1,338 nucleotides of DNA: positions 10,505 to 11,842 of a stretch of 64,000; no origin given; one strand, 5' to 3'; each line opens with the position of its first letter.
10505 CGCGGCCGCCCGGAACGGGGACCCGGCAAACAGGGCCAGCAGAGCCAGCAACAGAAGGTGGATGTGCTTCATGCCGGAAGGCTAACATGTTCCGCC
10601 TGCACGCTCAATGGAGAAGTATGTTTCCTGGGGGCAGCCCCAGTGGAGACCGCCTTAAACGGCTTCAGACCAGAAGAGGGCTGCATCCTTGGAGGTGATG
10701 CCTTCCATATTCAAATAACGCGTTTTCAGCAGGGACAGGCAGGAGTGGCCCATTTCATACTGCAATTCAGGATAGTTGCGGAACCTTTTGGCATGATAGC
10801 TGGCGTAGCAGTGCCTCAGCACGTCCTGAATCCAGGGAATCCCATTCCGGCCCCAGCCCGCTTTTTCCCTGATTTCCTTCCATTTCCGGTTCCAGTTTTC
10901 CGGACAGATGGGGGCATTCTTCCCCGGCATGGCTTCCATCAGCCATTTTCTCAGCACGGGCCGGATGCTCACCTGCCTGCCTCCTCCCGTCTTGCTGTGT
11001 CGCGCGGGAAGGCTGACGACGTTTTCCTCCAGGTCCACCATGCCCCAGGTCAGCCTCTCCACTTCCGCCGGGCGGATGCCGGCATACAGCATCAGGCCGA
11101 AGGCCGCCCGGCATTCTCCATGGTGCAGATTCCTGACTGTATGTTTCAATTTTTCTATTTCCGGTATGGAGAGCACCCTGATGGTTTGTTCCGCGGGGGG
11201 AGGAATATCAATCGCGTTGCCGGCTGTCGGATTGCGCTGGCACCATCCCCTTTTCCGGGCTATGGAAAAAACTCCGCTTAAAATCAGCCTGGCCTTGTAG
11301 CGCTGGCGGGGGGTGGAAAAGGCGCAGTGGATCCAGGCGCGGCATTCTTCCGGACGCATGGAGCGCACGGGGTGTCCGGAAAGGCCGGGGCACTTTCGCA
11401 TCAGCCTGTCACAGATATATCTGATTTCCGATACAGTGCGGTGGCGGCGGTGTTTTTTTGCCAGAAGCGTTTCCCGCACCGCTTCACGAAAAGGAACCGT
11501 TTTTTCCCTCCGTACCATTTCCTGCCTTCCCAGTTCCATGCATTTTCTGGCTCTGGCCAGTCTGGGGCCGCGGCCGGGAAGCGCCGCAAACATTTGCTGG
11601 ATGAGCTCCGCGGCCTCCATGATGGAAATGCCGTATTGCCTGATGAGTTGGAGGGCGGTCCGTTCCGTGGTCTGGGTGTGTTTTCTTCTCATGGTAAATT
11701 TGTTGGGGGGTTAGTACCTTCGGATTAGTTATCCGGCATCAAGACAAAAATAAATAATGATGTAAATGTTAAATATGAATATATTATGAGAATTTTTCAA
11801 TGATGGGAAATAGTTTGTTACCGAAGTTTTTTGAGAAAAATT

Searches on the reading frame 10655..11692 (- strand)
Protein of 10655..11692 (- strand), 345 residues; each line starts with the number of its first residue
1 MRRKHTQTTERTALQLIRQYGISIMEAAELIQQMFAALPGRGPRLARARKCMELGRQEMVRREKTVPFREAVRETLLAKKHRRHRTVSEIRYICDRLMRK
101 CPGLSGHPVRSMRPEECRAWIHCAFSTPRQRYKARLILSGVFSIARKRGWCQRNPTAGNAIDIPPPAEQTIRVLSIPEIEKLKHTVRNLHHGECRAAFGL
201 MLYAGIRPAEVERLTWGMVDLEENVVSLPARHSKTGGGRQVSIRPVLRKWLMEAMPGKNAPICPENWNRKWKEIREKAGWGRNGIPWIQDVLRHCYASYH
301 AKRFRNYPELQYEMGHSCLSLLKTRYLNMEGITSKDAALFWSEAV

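Call 7: search_protein_families(library=pfam, proteins=[window:10655-11692:-], max_evalue=0.01)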
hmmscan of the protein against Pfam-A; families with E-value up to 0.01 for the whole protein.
window:10655-11692:- (345 aa): 1 family
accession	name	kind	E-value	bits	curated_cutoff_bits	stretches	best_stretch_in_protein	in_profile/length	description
PF00589.27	Phage_integrase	-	1.2e-09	38.7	27.1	1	177-328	6-167/172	Phage integrase family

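Call 11: find_encoding_contigs(protein=window:10655-11692:-, flank=4000, max_places=10)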
Protein window:10655-11692:- (345 aa): 7 contigs read that carry it; 5 places shown.
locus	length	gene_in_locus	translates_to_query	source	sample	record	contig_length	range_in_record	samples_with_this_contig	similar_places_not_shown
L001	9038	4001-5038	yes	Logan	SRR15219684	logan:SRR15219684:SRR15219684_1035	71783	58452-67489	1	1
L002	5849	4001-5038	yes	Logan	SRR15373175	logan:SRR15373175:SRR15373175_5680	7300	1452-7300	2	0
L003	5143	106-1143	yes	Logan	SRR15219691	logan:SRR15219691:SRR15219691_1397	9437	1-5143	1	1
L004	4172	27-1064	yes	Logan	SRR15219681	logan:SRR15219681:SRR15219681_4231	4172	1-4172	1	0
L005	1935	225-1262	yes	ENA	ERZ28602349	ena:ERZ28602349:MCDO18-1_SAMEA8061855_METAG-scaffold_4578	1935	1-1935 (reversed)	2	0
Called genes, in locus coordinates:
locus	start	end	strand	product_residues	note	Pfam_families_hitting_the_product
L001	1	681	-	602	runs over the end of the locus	PF01807:Zn_ribbon_DnaG, PF08275:DNAG_N, PF01751:Toprim, PF13155:Toprim_2, PF13362:Toprim_3 (weak), PF13662:Toprim_4, PF10410:DnaB_bind (weak)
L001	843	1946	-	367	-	PF01501:Glyco_transf_8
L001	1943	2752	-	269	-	PF00535:Glycos_transf_2, PF10111:Glyco_tranf_2_2 (faint)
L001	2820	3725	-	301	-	PF01755:Glyco_transf_25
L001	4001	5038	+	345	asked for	PF00589:Phage_integrase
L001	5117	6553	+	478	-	PF25145:NfeD1b_N, PF24961:NfeD_membrane, PF01957:NfeD (weak)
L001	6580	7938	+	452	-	PF00919:UPF0004, PF04055:Radical_SAM, PF18693:TRAM_2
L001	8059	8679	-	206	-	-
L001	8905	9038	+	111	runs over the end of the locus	-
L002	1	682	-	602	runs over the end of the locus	PF01807:Zn_ribbon_DnaG, PF08275:DNAG_N, PF01751:Toprim, PF13155:Toprim_2, PF13362:Toprim_3 (weak), PF13662:Toprim_4, PF10410:DnaB_bind (weak)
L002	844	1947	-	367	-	PF01501:Glyco_transf_8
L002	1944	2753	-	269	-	PF00535:Glycos_transf_2, PF10111:Glyco_tranf_2_2 (faint)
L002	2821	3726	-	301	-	PF01755:Glyco_transf_25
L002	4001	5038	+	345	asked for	PF00589:Phage_integrase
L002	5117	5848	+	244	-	?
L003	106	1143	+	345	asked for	PF00589:Phage_integrase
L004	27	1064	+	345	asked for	PF00589:Phage_integrase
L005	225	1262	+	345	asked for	PF00589:Phage_integrase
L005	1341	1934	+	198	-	?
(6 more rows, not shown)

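Call 26: find_related_loci(query=window:10655-11692:-, collection=genome_contigs, flank=6000)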
Query window:10655-11692:- (345 aa) in genome_contigs; peptide patterns used: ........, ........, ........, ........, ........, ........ (x = any residue, [..] = any of these).
24 stretches matched a pattern, but none encodes a relative of the query by tblastn (E <= 1e-3).

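Call 28: find_homologous_proteins(query=window:10655-11692:-, max_evalue=0.00001)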
Query window:10655-11692:- (345 aa): 373 proteins with E <= 0.00001 among 2696 candidates; the best 120 are listed.
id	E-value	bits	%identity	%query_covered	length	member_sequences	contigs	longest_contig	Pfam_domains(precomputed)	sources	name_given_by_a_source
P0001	1.3e-233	792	99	100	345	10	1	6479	PF00589.28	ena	-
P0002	2.4e-175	600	76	100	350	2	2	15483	PF00589.28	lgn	-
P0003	2.1e-169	581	73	100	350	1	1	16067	PF00589.28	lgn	-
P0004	1.1e-134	467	58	100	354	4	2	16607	PF00589.28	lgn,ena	-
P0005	1.6e-124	433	56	99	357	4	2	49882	PF00589.28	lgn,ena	-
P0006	3.1e-120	419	58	97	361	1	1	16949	PF00589.28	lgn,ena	-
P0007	3.8e-120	419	58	96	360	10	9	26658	PF00589.28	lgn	-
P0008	1.5e-119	417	58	97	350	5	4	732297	PF22022.3,PF00589.28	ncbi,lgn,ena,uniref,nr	ncbi:tyrosine-type recombinase/integrase [Akkermansia sp.]|uniref:tyrosine-type recombinase/integras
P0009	1.7e-119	417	57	96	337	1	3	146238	PF22022.3,PF00589.28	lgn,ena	-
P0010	2.0e-118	413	57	97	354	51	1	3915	PF00589.28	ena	-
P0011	2.0e-115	403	57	98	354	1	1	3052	PF00589.28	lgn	-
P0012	2.2e-114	400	55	97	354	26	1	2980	PF00589.28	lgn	-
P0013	6.3e-114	398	55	97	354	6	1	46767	PF22022.3,PF00589.28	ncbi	-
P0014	3.1e-101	357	50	99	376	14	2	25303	PF00589.28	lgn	-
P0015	3.7e-100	353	50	97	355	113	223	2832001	PF22022.3,PF00589.28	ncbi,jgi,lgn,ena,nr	ncbi:hypothetical protein CXU19_05860 [Akkermansia muciniphila]|nr:hypothetical protein CXU19_05860 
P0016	1.1e-98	348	48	99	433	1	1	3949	PF00589.28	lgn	-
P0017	4.1e-98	346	49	99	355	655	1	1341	PF22022.3,PF00589.28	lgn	-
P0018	5.1e-98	346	49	99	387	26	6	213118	PF22022.3,PF00589.28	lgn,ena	-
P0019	5.4e-98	346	50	98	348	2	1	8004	PF00589.28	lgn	-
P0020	1.8e-97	344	48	99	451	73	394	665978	PF00589.28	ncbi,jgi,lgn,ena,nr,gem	ncbi:tyrosine-type recombinase/integrase [Akkermansia sp. BIOML-A14]|nr:tyrosine-type recombinase/in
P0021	5.1e-97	343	48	97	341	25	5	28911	PF00589.28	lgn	-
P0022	6.5e-97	343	49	97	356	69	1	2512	PF00589.28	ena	-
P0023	1.0e-96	342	48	99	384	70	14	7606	PF22022.3,PF00589.28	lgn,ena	-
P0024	1.3e-96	342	48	99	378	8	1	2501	PF00589.28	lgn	-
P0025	1.1e-95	338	50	97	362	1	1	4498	PF00589.28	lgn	-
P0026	6.9e-95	336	48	94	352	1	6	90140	PF00589.28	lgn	-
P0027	1.0e-94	335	48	97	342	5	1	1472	PF00589.28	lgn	-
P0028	5.3e-93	330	48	96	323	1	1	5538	PF00589.28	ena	-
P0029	9.0e-93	329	47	99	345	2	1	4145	PF22022.3,PF00589.28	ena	-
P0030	2.5e-92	327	49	97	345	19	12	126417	PF00589.28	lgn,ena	-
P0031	3.4e-92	327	49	100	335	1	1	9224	PF00589.28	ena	-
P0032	4.2e-92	327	46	97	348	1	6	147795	PF00589.28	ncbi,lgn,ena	-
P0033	1.3e-91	325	46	98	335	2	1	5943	PF00589.28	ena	-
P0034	3.3e-91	324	47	97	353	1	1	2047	PF00589.28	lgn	-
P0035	6.0e-91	323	46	99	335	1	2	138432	PF00589.28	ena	-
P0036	7.0e-91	323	48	99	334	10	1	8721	PF00589.28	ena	-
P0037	7.2e-91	323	47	96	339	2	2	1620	PF00589.28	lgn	-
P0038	1.0e-90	322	46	97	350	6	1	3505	PF00589.28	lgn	-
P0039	1.3e-90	322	45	99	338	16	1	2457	PF00589.28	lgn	-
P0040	1.3e-90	322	47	96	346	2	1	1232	PF22022.3,PF00589.28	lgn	-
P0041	3.0e-90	321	47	97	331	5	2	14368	PF00589.28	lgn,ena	-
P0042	3.7e-90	320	46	99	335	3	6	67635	PF00589.28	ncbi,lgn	-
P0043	1.2e-89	319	47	97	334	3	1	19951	PF00589.28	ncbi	-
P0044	1.3e-89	319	47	95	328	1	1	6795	PF00589.28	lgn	-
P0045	1.4e-89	318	47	95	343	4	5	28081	PF00589.28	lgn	-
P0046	1.5e-89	318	49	86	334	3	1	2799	PF00589.28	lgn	-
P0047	1.6e-89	318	46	97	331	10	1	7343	PF00589.28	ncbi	-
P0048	1.8e-89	318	47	94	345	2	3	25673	PF00589.28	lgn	-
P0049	2.1e-89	318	48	99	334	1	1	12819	PF00589.28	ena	-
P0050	2.5e-89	318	48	98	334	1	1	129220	PF00589.28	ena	-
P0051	2.5e-89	318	49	97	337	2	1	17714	PF17920.7,PF00589.28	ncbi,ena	-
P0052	2.7e-89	317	47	97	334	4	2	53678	PF00589.28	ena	-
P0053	3.4e-89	317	47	97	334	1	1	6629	PF00589.28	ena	-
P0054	3.5e-89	317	47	99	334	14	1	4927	PF00589.28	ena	-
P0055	4.5e-89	317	46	98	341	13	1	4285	PF00589.28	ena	-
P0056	5.3e-89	317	46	97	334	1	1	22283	PF00589.28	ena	-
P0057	5.7e-89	316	48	98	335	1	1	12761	PF00589.28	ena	-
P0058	5.8e-89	316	46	97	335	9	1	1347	PF00589.28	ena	-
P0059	5.9e-89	316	47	97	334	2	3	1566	PF00589.28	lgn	-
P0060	7.2e-89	316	46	98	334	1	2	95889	PF17920.7,PF00589.28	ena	-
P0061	1.2e-88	315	46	97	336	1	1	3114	PF00589.28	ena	-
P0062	1.2e-88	315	45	98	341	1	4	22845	PF00589.28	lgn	-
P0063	1.3e-88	315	47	100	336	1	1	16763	PF00589.28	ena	-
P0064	1.5e-88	315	46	98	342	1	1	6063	PF00589.28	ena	-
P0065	1.6e-88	315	47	97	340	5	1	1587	PF00589.28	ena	-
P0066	1.6e-88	315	48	97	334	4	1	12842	PF00589.28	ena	-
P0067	1.7e-88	315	45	96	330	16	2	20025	PF00589.28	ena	-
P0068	1.8e-88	315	46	96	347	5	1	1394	PF00589.28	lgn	-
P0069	1.9e-88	315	47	97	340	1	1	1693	PF00589.28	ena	-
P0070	2.0e-88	315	46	96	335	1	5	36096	PF00589.28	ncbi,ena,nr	ncbi:MAG: tyrosine-type recombinase/integrase [Akkermansia sp.]|nr:tyrosine-type recombinase/integra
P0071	2.3e-88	314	46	98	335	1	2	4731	PF00589.28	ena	-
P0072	2.9e-88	314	46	98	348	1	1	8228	PF00589.28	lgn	-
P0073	3.2e-88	314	46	97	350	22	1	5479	PF00589.28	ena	-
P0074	3.3e-88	314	47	96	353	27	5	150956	PF00589.28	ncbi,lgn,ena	-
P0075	3.6e-88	314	46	99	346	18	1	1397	PF00589.28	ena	-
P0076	4.2e-88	314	46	99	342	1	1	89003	PF00589.28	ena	-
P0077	4.4e-88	313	47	97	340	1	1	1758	PF00589.28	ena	-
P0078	4.5e-88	313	47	96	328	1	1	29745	PF00589.28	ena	-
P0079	4.6e-88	313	45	100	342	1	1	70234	PF00589.28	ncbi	-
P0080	5.1e-88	313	47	96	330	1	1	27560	PF00589.28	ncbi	-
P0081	5.3e-88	313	47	98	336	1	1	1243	PF00589.28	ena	-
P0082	6.3e-88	313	47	91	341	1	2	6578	PF00589.28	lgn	-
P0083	6.9e-88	313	46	97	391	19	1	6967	PF00589.28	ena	-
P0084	8.1e-88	313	47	97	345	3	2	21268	PF00589.28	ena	-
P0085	1.1e-87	312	45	99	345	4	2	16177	PF22022.3,PF00589.28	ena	-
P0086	1.3e-87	312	47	97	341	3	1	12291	PF00589.28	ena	-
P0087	1.3e-87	312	45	97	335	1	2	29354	PF00589.28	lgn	-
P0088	1.5e-87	312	45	96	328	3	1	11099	PF00589.28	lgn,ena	-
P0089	1.6e-87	312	46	97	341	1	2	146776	PF00589.28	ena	-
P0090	1.6e-87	312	51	82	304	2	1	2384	PF00589.28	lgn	-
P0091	1.7e-87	312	46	97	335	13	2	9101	PF00589.28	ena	-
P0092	1.8e-87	312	46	99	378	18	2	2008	PF00589.28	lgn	-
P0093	1.8e-87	312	47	96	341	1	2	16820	PF00589.28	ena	-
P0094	1.9e-87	311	46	99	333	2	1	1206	PF00589.28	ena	-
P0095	1.9e-87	311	46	99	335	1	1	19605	PF00589.28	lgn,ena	-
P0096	1.9e-87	311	48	96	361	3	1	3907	PF00589.28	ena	-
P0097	2.3e-87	311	45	99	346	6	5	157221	PF00589.28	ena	-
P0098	2.5e-87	311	46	96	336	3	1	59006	PF00589.28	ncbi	-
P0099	2.5e-87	311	48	96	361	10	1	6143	PF00589.28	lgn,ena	-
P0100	2.7e-87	311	46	97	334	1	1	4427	PF00589.28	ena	-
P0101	2.9e-87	311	45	99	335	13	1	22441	PF00589.28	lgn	-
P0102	3.0e-87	311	46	97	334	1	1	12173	PF00589.28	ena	-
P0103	3.9e-87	310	46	96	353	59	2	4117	PF00589.28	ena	-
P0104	4.3e-87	310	46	97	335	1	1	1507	PF00589.28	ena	-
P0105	4.5e-87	310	47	97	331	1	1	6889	PF00589.28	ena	-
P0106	4.6e-87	310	46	97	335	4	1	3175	PF00589.28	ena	-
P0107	4.8e-87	310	46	97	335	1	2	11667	PF00589.28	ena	-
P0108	5.5e-87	310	46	97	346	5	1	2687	PF00589.28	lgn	-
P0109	5.7e-87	310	45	98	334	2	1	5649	PF00589.28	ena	-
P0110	6.2e-87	310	46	97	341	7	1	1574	PF00589.28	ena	-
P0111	6.4e-87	310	46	97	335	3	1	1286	PF00589.28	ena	-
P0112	6.5e-87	310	45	97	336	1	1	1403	PF00589.28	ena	-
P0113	6.6e-87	310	45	99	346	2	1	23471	PF00589.28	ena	-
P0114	6.9e-87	310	46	98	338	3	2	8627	PF17920.7,PF00589.28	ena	-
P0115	7.2e-87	310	47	98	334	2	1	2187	PF00589.28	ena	-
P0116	7.7e-87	309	46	98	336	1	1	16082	PF00589.28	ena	-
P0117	8.1e-87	309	43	96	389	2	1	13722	PF00589.28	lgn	-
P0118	9.2e-87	309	45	100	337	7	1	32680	PF00589.28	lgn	-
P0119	9.5e-87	309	47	96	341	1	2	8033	PF00589.28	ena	-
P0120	9.8e-87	309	46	96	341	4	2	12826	PF00589.28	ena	-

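Call 29: find_encoding_contigs(protein=P0015, flank=5000, max_places=4)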
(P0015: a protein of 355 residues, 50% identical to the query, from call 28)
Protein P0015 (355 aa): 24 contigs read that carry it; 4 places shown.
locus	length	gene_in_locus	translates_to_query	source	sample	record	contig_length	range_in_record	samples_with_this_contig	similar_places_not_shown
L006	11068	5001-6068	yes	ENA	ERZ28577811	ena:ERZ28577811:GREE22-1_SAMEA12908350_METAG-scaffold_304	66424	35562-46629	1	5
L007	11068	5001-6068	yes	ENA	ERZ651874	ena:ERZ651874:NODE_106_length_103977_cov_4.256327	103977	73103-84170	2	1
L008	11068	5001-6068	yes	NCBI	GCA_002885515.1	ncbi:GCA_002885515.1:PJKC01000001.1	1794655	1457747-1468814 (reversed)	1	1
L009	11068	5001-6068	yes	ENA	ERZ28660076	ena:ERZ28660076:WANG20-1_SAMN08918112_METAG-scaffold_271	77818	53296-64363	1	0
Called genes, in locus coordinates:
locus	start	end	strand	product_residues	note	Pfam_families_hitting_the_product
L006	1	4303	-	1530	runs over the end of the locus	PF02415:Chlam_PMP (faint), PF03797:Autotransporter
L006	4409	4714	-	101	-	PF13146:TRL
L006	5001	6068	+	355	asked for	PF22022:Phage_int_M (weak), PF00589:Phage_integrase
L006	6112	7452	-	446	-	PF07396:Porin_O_P (faint)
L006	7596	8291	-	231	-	PF14622:Ribonucleas_3_3, PF00636:Ribonuclease_3, PF00035:dsrm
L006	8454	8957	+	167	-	PF01613:Flavin_Reduct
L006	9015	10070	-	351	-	PF02463:SMC_N (weak), PF13175:AAA_15 (faint), PF13476:AAA_23 (weak), PF13304:AAA_21 (faint)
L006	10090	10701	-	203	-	PF01553:Acyltransferase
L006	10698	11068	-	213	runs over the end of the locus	PF02224:Cytidylate_kin, PF13189:Cytidylate_kin2 (weak), PF13238:AAA_18 (faint)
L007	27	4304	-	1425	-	PF02415:Chlam_PMP (faint), PF03797:Autotransporter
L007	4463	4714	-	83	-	-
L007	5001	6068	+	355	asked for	PF22022:Phage_int_M (weak), PF00589:Phage_integrase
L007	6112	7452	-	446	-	PF07396:Porin_O_P (faint)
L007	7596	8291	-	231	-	PF14622:Ribonucleas_3_3, PF00636:Ribonuclease_3, PF00035:dsrm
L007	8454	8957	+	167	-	PF01613:Flavin_Reduct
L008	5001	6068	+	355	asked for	PF22022:Phage_int_M (weak), PF00589:Phage_integrase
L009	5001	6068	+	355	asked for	PF22022:Phage_int_M (weak), PF00589:Phage_integrase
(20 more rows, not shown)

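Call 30: find_encoding_contigs(protein=P0020, flank=5000, max_places=4)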
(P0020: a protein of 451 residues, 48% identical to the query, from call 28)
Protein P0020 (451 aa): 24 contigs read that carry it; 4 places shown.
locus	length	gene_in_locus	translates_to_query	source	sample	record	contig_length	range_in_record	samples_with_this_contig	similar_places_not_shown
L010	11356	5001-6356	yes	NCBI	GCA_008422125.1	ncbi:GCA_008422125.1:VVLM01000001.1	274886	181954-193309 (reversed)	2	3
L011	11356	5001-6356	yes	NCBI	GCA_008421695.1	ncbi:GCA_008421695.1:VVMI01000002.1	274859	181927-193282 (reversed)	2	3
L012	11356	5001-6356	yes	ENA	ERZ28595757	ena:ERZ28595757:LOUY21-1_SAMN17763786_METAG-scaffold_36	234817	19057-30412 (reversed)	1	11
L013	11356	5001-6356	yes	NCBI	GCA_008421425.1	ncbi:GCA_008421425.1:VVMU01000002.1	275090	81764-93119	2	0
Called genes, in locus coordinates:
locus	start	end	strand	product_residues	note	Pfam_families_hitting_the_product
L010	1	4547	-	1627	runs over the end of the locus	PF03797:Autotransporter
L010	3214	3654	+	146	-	-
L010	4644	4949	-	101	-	PF13146:TRL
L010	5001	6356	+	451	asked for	PF00589:Phage_integrase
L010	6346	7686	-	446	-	PF07396:Porin_O_P (faint)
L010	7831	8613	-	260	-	PF14622:Ribonucleas_3_3, PF00636:Ribonuclease_3, PF00035:dsrm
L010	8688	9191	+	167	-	PF01613:Flavin_Reduct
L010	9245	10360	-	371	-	PF02463:SMC_N (weak), PF13175:AAA_15 (faint), PF13476:AAA_23, PF13304:AAA_21 (faint)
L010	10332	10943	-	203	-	PF01553:Acyltransferase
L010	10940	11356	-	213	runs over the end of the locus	PF02224:Cytidylate_kin, PF13189:Cytidylate_kin2 (faint), PF13238:AAA_18 (weak), PF13207:AAA_17 (faint)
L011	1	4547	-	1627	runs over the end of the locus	PF03797:Autotransporter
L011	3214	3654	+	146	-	-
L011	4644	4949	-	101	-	PF13146:TRL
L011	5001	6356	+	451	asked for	PF00589:Phage_integrase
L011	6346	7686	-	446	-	PF07396:Porin_O_P (faint)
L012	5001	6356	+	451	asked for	PF00589:Phage_integrase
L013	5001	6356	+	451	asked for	PF00589:Phage_integrase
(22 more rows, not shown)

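Call 31: find_encoding_contigs(protein=P0008, flank=5000, max_places=4)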
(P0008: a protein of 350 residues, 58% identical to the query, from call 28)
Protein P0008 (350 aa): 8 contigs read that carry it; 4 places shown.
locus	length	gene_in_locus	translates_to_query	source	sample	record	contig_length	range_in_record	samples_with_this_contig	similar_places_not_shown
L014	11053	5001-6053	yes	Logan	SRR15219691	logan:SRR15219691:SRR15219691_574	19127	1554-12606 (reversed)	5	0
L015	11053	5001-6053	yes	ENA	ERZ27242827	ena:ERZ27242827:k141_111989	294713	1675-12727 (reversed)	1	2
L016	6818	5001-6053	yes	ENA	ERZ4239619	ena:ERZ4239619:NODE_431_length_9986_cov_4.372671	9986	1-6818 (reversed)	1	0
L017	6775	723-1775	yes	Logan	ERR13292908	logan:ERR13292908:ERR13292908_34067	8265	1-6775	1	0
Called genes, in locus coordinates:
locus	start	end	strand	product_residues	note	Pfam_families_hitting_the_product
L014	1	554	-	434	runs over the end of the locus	-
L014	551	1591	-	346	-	PF04230:PS_pyruv_trans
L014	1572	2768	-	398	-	PF14397:ATPgrasp_ST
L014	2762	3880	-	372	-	PF14397:ATPgrasp_ST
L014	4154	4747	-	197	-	-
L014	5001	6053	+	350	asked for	PF22022:Phage_int_M (faint), PF00589:Phage_integrase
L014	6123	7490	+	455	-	PF00206:Lyase_1, PF14698:ASL_C2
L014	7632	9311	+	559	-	PF00916:Sulfate_transp, PF01740:STAS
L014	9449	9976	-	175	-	-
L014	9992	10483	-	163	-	PF22811:Zn_ribbon_NrdR, PF03477:ATP-cone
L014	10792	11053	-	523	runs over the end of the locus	PF03629:SASA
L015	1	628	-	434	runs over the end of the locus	-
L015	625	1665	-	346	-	PF04230:PS_pyruv_trans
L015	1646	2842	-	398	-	PF14397:ATPgrasp_ST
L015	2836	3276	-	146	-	PF14397:ATPgrasp_ST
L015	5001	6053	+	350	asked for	PF22022:Phage_int_M (faint), PF00589:Phage_integrase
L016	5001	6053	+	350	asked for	PF22022:Phage_int_M (faint), PF00589:Phage_integrase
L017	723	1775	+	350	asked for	PF22022:Phage_int_M (faint), PF00589:Phage_integrase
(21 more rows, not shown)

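Call 35: find_related_loci(query=A1, collection=genome_contigs, flank=3000)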
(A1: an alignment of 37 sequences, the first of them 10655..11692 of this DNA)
Query A1 (345 aa) in genome_contigs; peptide patterns used: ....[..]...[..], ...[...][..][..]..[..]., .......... (x = any residue, [..] = any of these).
596 stretches matched a pattern (row limit reached: there are more); 536 encode a relative of the query (tblastn E <= 1e-3); the best 80 are kept; 80 distinct loci.
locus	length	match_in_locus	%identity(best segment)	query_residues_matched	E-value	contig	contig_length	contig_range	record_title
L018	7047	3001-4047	56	1-341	8e-128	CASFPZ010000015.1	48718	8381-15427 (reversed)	uncultured Akkermansia sp. isolate O67_L3_321321_idba_bin.156 genome assembly, contig: O67_L3_321321_idba_bin.156.fa_sca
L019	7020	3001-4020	50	3-342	2e-106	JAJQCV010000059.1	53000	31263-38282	MAG: Akkermansiaceae bacterium isolate C.9_3 NODE_72_length_53000_cov_8.723827, whole genome shotgun sequence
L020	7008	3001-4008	49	9-345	8e-103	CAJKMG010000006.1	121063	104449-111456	MAG TPA_asm: uncultured Akkermansia sp. isolate ERR414247-bin.14 genome assembly, contig: NODE_54_length_121063_cov_10.3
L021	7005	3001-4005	49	1-341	5e-98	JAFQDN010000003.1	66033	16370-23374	MAG: Akkermansia sp. isolate RGIG1721 Goat_Cecum-2__c65, whole genome shotgun sequence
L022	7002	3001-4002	49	10-343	1e-97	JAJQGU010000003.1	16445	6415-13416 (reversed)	MAG: Akkermansiaceae bacterium isolate U.3_4 NODE_363_length_16445_cov_18.673459, whole genome shotgun sequence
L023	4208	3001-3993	48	5-341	7e-97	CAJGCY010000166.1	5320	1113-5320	MAG: uncultured Akkermansia sp. isolate MAG37 genome assembly, contig: k141_1587233_length_5320_cov_26.2369, whole genom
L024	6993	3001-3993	48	5-341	2e-96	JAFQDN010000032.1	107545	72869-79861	MAG: Akkermansia sp. isolate RGIG1721 Goat_Cecum-2__c270, whole genome shotgun sequence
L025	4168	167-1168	48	4-343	8e-96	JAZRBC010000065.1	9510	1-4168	MAG: Akkermansia sp. isolate T1900045132_TC20190126.MAGScoT_cleanbin_000015 SGB_4884_k141_1381439, whole genome shotgun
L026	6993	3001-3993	46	4-342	3e-95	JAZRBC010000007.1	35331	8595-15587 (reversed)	MAG: Akkermansia sp. isolate T1900045132_TC20190126.MAGScoT_cleanbin_000015 SGB_4884_k141_1857975, whole genome shotgun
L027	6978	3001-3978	47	10-342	1e-94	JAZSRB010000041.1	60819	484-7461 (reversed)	MAG: Akkermansia sp. isolate T1900044540_TS20190006.MAGScoT_cleanbin_000016 SGB_57_k141_2428089, whole genome shotgun se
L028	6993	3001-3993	46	4-342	1e-94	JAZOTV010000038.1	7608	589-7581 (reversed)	MAG: Akkermansia sp. isolate T1900045536_YK20190230.MAGScoT_cleanbin_000027 SGB_7769_k141_4449074, whole genome shotgun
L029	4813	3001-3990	46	5-342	1e-94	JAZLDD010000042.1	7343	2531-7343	MAG: Akkermansia sp. isolate T1900045041_TC20190034.MAGScoT_cleanbin_000017 SGB_4481_k141_1089982, whole genome shotgun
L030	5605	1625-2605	49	9-342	3e-94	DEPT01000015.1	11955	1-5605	MAG TPA_asm: Akkermansiaceae bacterium UBA3385 UBA3385_contig_438, whole genome shotgun sequence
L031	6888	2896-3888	47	5-341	2e-94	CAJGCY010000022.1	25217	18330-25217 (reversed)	MAG: uncultured Akkermansia sp. isolate MAG37 genome assembly, contig: k141_936900_length_25217_cov_31.3169, whole genom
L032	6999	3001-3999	45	10-342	2e-94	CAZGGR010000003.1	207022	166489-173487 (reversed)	MAG TPA_asm: uncultured Akkermansia sp. isolate binchicken_co370_327 genome assembly, contig: NODE_60_length_207022_cov_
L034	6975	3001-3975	47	5-341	2e-93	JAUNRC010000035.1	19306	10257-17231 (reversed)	MAG: Akkermansia sp. isolate S3M_St_19 NODE_509_length_19306_cov_10.659914, whole genome shotgun sequence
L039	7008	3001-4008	46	1-344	2e-92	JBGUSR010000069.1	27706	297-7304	MAG: Akkermansia sp. isolate fecal_MAG_89 fecal_MAG_89_contig_0069, whole genome shotgun sequence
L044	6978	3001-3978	49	10-342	1e-91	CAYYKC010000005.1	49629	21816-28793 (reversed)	MAG TPA_asm: uncultured Akkermansia sp. isolate SRP315200_co1_553 genome assembly, contig: NODE_706_length_49629_cov_21.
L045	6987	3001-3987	47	1-342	2e-91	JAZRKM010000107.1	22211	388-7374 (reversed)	MAG: Akkermansia sp. isolate T1900045446_YK20190137.MAGScoT_cleanbin_000012 SGB_7160_k141_777531, whole genome shotgun s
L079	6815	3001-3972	46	10-341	6e-89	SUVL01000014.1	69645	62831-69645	MAG: Akkermansiaceae bacterium isolate SIG71 NODE_9560_length_69645_cov_31.700711, whole genome shotgun sequence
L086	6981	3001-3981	45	9-342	3e-88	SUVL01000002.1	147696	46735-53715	MAG: Akkermansiaceae bacterium isolate SIG71 NODE_2245_length_147696_cov_31.881154, whole genome shotgun sequence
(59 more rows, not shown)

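Call 36: search_solved_structures(query=window:10655-11692:-, max_evalue=0.01, show_alignments=2)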
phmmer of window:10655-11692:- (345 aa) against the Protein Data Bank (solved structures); distinct sequences matched with E-value up to 0.01: 0.
